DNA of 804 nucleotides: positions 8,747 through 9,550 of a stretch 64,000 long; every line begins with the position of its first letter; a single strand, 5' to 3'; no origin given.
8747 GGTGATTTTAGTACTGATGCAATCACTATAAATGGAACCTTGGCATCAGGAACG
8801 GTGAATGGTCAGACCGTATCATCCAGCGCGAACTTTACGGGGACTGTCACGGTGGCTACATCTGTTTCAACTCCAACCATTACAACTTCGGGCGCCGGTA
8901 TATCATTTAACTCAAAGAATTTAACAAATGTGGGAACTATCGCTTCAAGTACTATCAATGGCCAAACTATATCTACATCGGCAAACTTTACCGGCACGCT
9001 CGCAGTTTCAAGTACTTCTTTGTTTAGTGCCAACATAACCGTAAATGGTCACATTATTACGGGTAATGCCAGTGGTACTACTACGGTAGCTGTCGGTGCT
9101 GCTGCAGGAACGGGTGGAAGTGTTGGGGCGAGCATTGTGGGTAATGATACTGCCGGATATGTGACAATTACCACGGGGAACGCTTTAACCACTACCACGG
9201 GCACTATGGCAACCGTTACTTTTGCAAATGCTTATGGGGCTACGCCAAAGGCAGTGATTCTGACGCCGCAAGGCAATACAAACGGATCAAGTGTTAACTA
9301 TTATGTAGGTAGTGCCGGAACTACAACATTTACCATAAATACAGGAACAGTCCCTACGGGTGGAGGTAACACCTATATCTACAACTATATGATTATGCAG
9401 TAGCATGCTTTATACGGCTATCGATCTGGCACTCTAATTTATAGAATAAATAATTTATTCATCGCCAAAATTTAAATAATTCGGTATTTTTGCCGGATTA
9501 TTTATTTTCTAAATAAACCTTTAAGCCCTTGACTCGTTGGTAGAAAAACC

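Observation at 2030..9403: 2457-aa protein with tail-fibre-like repeats and three LVIVD beta-propeller blocks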

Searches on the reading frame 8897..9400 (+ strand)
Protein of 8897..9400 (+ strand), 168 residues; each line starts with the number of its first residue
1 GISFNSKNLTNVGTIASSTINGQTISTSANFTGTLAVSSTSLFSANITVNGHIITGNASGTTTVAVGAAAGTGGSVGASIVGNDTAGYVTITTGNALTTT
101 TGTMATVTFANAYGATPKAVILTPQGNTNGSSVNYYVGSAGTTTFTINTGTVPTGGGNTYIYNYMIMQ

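Call 26: find_homologous_proteins(query=window:8897-9400:+, max_evalue=0.001)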
Query window:8897-9400:+ (168 aa): 4 proteins with E <= 0.001 among 547 candidates.
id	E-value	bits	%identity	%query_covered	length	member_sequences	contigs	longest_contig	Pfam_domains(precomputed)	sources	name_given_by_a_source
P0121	5.7e-20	90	54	73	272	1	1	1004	-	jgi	jgi:hypothetical protein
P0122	6.1e-10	57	39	84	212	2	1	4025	-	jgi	jgi:hypothetical protein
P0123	1.0e-9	57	41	71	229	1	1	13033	-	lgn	-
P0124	4.2e-5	42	34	73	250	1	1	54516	-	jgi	jgi:hypothetical protein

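Call 35: predict_structure(alignment_id=A4)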
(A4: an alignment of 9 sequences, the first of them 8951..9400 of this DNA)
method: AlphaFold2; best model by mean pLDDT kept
length: 150 residues; sequences in the alignment: 9
mean_pLDDT: 71.2   pTM: 0.63
mean pLDDT of the five models: 71.2, 69.1, 68.1, 68.0, 67.8
residues with pLDDT >= 90: 9; 70-90: 64; 50-70: 73; < 50: 4
segments of 3 or more residues with pLDDT < 50: none
pLDDT, mean of each block of 10 residues (from residue 1): 54 62 59 61 83 86 87 85 80 62 72 55 71 69 81
secondary structure, 60 per line:
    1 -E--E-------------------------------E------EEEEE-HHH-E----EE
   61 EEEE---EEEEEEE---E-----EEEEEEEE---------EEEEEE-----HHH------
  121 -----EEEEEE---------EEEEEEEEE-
elements in order: E44-48 E59-64 E68-74 E84-91 E101-106 E126-131 E141-149

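Call 40: fold_search(model_id=the predicted structure, library=pdb)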
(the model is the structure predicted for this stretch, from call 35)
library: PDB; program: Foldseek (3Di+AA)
matches with E <= 10: 121; with E <= 0.001: 0
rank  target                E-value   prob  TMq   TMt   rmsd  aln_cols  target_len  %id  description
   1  8eo2_B                5.0e-01  0.13  0.20  0.12  12.8        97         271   15  Lufaxin a bifunctional inhibitor of complement and coagulation (released 2023-08-09)
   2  2osx_A                5.6e-01  0.47  0.30  0.11   8.5        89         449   13  Endo-glycoceramidase II from Rhodococcus sp.: Ganglioside GM3 Complex (released 2007-02-27)
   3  2osw_A                6.3e-01  0.44  0.30  0.12   8.4        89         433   13  Endo-glycoceramidase II from Rhodococcus sp. (released 2007-02-27)
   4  2oyk_A                6.3e-01  0.44  0.30  0.12   8.4        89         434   13  Endo-glycoceramidase II from Rhodococcus sp.: cellobiose-like isofagomine complex (released 2007-03-06)
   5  2oym_A                6.3e-01  0.44  0.30  0.12   8.4        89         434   13  Endo-glycoceramidase II from Rhodococcus sp.: five-membered iminocyclitol complex (released 2007-03-06)
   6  2osw_B                7.0e-01  0.38  0.29  0.11   8.5        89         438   13  Endo-glycoceramidase II from Rhodococcus sp. (released 2007-02-27)
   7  2osy_A                7.4e-01  0.38  0.29  0.11   8.5        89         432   13  Endo-glycoceramidase II from Rhodococcus sp.: Lactosyl-Enzyme Intermediate (released 2007-02-27)
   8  4ru4_A                1.0e+00  0.51  0.39  0.12   5.9        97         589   18  Crystal structure of the tailspike protein gp49 from Pseudomonas phage LKA1 (released 2015-11-18)
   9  6s7o_E                1.0e+00  0.04  0.15  0.06  15.8       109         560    8  Cryo-EM structure of human oligosaccharyltransferase complex OST-A (released 2019-12-18)
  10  7oi5_B                1.4e+00  0.11  0.24  0.14   9.4       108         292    6  Crystal structure of AP2 Mu2 - FCHO2 chimera (GST cleaved) (released 2022-06-01)
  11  1h6e_A                1.4e+00  0.10  0.24  0.18   9.7       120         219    7  MU2 ADAPTIN SUBUNIT (AP50) OF AP2 ADAPTOR (SECOND DOMAIN), COMPLEXED WITH CTLA-4 INTERNALIZATION PEPTIDE TTGVYVKMPPT (released 2001-11-28)
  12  7lpp_C                1.5e+00  0.15  0.30  0.08   7.3       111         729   10  Crystal structure of Cryptococcus neoformans sterylglucosidase 1 with hit 1 (released 2021-09-01)
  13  2f0c_B                1.6e+00  0.04  0.17  0.18  15.5       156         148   12  Structure of the Receptor Binding Protein (ORF49, bbp) from lactophage tp901-1 (released 2006-03-28)
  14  5fjw_A                2.1e+00  0.12  0.30  0.20   5.5       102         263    7  Yeast delta-COP-I mu-homology domain complexed with Dsl1 WxWx(MSE) peptide (released 2015-11-11)
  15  4ru5_A                2.3e+00  0.21  0.35  0.11   4.6        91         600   18  Crystal Structure of the Pseudomonas phage phi297 tailspike gp61 (released 2015-11-18)
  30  4mtm                  3.5e+00  0.06  0.24  0.25   7.3        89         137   18  Crystal structure of the tail fiber gp53 from Acinetobacter baumannii bacteriophage AP22 (released 2014-10-01)
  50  2ccv                  4.7e+00  0.06  0.30  0.41  10.7       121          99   13  Structure of Helix Pomatia agglutinin with zinc and N-acetyl-alpha-D- galactoseamine (GalNAc) (released 2006-05-15)
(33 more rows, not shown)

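Call 67: find_encoding_contigs(protein=P0124, flank=10000, max_places=2)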
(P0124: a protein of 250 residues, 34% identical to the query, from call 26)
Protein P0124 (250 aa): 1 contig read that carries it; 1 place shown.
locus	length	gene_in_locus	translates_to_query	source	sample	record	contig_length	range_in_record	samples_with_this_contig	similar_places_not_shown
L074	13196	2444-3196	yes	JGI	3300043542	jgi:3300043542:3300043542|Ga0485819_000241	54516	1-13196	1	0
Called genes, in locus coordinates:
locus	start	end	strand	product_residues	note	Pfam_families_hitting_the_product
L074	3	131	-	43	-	?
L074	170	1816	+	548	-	-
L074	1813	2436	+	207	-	PF13392:HNH_3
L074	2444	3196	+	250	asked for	-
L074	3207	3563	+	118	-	-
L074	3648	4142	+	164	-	-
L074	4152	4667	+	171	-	-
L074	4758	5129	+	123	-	-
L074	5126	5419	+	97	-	-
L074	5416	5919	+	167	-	-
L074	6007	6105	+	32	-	-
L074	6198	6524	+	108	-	-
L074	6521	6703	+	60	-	-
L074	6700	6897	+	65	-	-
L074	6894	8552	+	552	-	-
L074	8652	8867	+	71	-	-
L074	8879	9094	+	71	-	-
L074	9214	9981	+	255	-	PF01844:HNH, PF14279:HNH_5 (weak)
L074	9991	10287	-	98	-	-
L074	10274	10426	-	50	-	-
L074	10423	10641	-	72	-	PF07866:DUF1653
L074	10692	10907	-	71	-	-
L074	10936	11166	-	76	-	-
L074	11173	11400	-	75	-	-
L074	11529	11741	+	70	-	PF13560:HTH_31, PF01381:HTH_3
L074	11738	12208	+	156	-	-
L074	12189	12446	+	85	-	-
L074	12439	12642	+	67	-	-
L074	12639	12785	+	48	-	-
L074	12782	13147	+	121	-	-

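Call 68: find_encoding_contigs(protein=P0123, flank=8000, max_places=2)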
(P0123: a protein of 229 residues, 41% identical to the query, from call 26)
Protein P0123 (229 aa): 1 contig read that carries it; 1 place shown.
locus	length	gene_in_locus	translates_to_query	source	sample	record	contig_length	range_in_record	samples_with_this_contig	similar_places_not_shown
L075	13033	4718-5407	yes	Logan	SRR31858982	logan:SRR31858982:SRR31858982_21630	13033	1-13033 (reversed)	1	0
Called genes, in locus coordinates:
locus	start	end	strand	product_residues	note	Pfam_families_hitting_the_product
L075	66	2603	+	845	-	-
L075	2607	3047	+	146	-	-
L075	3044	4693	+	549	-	-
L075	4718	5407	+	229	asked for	-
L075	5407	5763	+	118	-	-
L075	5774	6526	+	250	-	-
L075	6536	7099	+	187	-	-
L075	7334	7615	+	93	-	-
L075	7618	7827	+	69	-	-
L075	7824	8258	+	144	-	-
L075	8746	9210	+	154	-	-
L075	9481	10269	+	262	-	-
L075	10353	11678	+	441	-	PF01510:Amidase_2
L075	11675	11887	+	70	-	-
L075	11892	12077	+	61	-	-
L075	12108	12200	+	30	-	-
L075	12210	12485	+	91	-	-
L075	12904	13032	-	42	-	?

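Call 69: search_protein_families(library=phrogs, proteins=[L075:66-2600:+, L075:2607-3044:+, L075:3044-4690:+, L075:4718-5404:+, L075:5407-5760:+, L075:5774-6523:+, L075:6536-7096:+, L075:9481-10266:+, L075:10353-11675:+, L074:6894-8549:+], max_evalue=0.001)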
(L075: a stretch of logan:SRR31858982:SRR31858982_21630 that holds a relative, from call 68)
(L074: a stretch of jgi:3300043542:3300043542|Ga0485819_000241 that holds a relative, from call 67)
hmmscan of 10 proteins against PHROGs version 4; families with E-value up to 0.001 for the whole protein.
L075:66-2600:+ (845 aa): 0 families

L075:2607-3044:+ (146 aa): 0 families

L075:3044-4690:+ (549 aa): 1 family
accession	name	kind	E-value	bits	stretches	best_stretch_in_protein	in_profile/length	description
phrog_1887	-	tail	4.1e-07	30.3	1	267-500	426-646/670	tail protein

L075:4718-5404:+ (229 aa): 0 families

L075:5407-5760:+ (118 aa): 0 families

L075:5774-6523:+ (250 aa): 2 families
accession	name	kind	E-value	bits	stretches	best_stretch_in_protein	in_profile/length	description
phrog_20658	-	head and packaging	6.7e-16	59.6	2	133-190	134-188/211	head decoration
phrog_30112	-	unknown function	0.00063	19.6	0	135-175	374-411/467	-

L075:6536-7096:+ (187 aa): 0 families

L075:9481-10266:+ (262 aa): 0 families

L075:10353-11675:+ (441 aa): 11 families
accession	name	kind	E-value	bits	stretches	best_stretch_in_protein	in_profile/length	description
phrog_3088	-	lysis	4.7e-24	86.5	1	190-342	8-152/248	amidase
phrog_18955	-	unknown function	3.5e-23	83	1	197-343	287-430/483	-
phrog_9611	-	lysis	2.1e-21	77.7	1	203-350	20-169/246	endolysin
phrog_1794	-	lysis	8.6e-19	69.1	1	191-341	41-190/336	amidase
phrog_1493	-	lysis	8.8e-19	68.9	1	206-340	34-161/394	endolysin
phrog_670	-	lysis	6e-17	62.7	1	203-340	109-244/596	endolysin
phrog_833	-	lysis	6.3e-16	59.9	1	185-330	10-149/294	endolysin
phrog_2338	-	lysis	1.6e-12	48.5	1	183-343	5-165/346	endolysin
phrog_15001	-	lysis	1.7e-10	41.6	1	227-303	68-144/367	endolysin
phrog_5182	-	lysis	2.9e-08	34.7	1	205-284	34-110/321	endolysin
phrog_4018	-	lysis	6.4e-07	30.4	1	237-330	57-139/285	amidase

L074:6894-8549:+ (552 aa): 0 families

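Call 75: search_protein_representatives(alignment_id=A4)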
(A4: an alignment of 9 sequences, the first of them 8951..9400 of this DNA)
Query: 9 sequences, 149 profile positions. Proteins with E-value up to 0.001 (for the whole library): 5932; up to 1e-10: 2420; up to 1e-30: 86. The best 150 are listed.
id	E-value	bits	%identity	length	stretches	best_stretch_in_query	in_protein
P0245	3.8e-51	189.1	-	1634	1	1-149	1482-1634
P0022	5.6e-48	178.8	-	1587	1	1-149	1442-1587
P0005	6.8e-48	178.6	-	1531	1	1-149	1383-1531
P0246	1.6e-47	177.3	-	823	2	1-149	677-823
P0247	1.9e-47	177.1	-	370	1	1-149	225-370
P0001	7.9e-47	175.1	-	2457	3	5-149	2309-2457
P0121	1.1e-46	174.6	-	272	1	1-149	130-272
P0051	2.3e-45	170.4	-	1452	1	2-149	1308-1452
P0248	2.1e-43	164.0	-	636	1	1-149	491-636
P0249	2.4e-43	163.8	-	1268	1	1-149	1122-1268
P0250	4.8e-43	162.8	-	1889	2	1-149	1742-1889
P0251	4.7e-42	159.6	-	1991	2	1-149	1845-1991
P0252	5.1e-42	159.5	-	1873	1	1-149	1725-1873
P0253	1.7e-41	157.8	-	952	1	1-149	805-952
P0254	4.4e-41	156.5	-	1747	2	1-149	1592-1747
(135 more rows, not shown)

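Call 77: search_protein_families(library=phrogs, alignment_id=A6, max_evalue=0.001)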
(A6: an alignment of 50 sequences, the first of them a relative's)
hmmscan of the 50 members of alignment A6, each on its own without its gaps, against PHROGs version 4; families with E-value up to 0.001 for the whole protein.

A. member 1, P0247 (370 aa): 0 families

B. families by the number of members that match (of 50 scanned): 13 families
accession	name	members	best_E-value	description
phrog_16216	-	1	1.8e-08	-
phrog_6427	-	1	5.4e-08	-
phrog_6002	-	1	2.6e-07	virion structural protein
phrog_3030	-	1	2.8e-07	-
phrog_23837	-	1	3.2e-07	virion structural protein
phrog_19602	-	1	1e-05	tail fiber protein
phrog_12150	-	1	4e-05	-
phrog_18345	-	1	4.4e-05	tail fiber protein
phrog_22593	-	1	9.1e-05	-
phrog_8229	-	1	0.00015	-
phrog_13768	-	1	0.0003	tail protein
phrog_9942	-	1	0.00052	tail fiber protein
phrog_36281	-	1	0.00081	-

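Call 78: search_protein_families(library=pfam, alignment_id=A6, max_evalue=0.001)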
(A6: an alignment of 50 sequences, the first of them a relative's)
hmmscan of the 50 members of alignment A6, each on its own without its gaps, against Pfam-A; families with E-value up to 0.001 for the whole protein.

A. member 1, P0247 (370 aa): 0 families

B. families by the number of members that match (of 50 scanned): 12 families
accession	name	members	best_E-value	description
PF24681.1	Kelch_KLHDC2_KLHL20_DRC7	2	2.8e-11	KLHDC2/KLHL20/DRC7 Kelch-repeats domain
PF13964.12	Kelch_6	2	4.5e-11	Kelch motif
PF01344.31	Kelch_1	2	4.6e-10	Kelch motif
PF24981.1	Beta-prop_ATRN-LZTR1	2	1.7e-06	Attractin/LZTR1 beta-propeller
PF13418.12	Kelch_4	2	2.5e-06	Galactose oxidase, central domain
PF21882.2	Gp53-like_C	2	0.00019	Putative tail fiber protein gp53-like, C-terminal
PF08309.17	LVIVD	1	1.6e-15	LVIVD repeat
PF02018.23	CBM_4_9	1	1.3e-08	Carbohydrate binding domain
PF25210.1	Kelch_FKB95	1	3.4e-06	FKB95, Kelch-repeats domain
PF07646.21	Kelch_2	1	0.00012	Kelch motif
PF09458.16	H_lectin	1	0.00049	H-type lectin domain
PF13415.12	Kelch_3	1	0.00057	Galactose oxidase, central domain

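Call 79: search_solved_structures(query=A4, max_evalue=10, show_alignments=3)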
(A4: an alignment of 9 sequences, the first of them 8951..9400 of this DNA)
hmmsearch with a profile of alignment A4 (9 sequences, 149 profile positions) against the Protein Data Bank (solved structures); distinct sequences matched with E-value up to 10: 2.
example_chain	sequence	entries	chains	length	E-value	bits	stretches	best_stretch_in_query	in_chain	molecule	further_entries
8wae_A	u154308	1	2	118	0.013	18.5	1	72-144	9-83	Beta-agarase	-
3vto_A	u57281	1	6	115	1.1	12.4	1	3-46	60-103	Protein gp45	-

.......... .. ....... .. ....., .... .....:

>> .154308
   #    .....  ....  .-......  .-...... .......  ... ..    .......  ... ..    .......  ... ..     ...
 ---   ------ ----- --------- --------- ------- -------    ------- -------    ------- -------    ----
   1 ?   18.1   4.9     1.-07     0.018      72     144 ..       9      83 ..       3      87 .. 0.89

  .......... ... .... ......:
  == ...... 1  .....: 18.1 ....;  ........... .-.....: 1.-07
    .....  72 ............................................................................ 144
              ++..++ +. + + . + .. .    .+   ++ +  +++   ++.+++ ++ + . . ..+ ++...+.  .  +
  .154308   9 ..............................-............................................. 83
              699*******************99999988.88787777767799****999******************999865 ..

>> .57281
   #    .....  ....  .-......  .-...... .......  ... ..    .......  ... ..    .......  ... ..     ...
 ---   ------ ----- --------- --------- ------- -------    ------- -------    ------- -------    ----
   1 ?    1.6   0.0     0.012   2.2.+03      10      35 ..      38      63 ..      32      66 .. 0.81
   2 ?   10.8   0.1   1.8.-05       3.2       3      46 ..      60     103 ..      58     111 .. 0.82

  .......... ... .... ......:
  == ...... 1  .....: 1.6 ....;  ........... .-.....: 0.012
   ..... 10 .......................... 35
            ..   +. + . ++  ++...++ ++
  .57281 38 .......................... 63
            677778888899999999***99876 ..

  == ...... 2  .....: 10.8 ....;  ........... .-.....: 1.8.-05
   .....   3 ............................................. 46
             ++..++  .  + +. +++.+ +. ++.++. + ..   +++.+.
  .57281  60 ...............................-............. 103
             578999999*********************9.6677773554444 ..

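Call 82: fold_search(model_id=the predicted structure, library=viral)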
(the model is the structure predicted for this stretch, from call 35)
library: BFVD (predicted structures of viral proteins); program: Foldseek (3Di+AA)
matches with E <= 10: 332; with E <= 0.001: 2
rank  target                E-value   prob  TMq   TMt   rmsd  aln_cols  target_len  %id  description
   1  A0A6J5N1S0            6.0e-07  1.00  0.60  0.12  13.2       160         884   31  Uncharacterized protein [uncultured Caudovirales phage]
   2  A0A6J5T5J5            1.9e-05  1.00  0.55  0.15   2.9       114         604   31  Uncharacterized protein [uncultured Caudovirales phage]
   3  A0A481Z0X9            2.8e-03  1.00  0.50  0.29   7.4       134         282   18  Uncharacterized protein (Fragment) [Marseillevirus LCMAC202]
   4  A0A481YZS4            2.8e-03  1.00  0.47  0.16   6.6       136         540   21  Putative tail fiber protein [Marseillevirus LCMAC202]
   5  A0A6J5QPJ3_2          7.6e-03  0.75  0.23  0.06  17.9       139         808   22  Uncharacterized protein [uncultured Caudovirales phage]
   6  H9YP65                1.6e-02  0.99  0.36  0.14  10.2       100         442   21  (no name in the UniProt tables at hand)
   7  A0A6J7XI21            3.4e-02  0.51  0.24  0.07  17.8       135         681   23  K1 capsule-specific polysaccharide lyase C-terminal domain-containing protein [uncultured Caudovirales phage]
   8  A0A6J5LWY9            3.6e-02  0.11  0.14  0.12  16.0       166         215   12  Uncharacterized protein [uncultured Caudovirales phage]
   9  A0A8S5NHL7            3.8e-02  0.41  0.26  0.07  15.7       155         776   15  Uncharacterized protein [Siphoviridae sp. cttFh17]
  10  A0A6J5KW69            4.8e-02  0.69  0.32  0.11  13.4       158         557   20  Major tropism determinant N-terminal domain-containing protein [uncultured Caudovirales phage]
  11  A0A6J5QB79            6.3e-02  0.54  0.30  0.17  14.9       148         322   22  Putative tail fiber protein gp53-like C-terminal domain-containing protein [uncultured Caudovirales phage]
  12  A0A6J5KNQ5            6.7e-02  0.44  0.31  0.11  13.9       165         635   14  Collagen triple helix repeat [uncultured Caudovirales phage]
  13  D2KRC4                1.1e-01  0.47  0.34  0.16  20.8       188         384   11  (no name in the UniProt tables at hand)
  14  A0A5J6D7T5            1.2e-01  0.69  0.31  0.14   8.5       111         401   14  (no name in the UniProt tables at hand)
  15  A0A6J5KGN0            1.4e-01  0.21  0.27  0.21  16.7       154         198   20  Uncharacterized protein [uncultured Caudovirales phage]
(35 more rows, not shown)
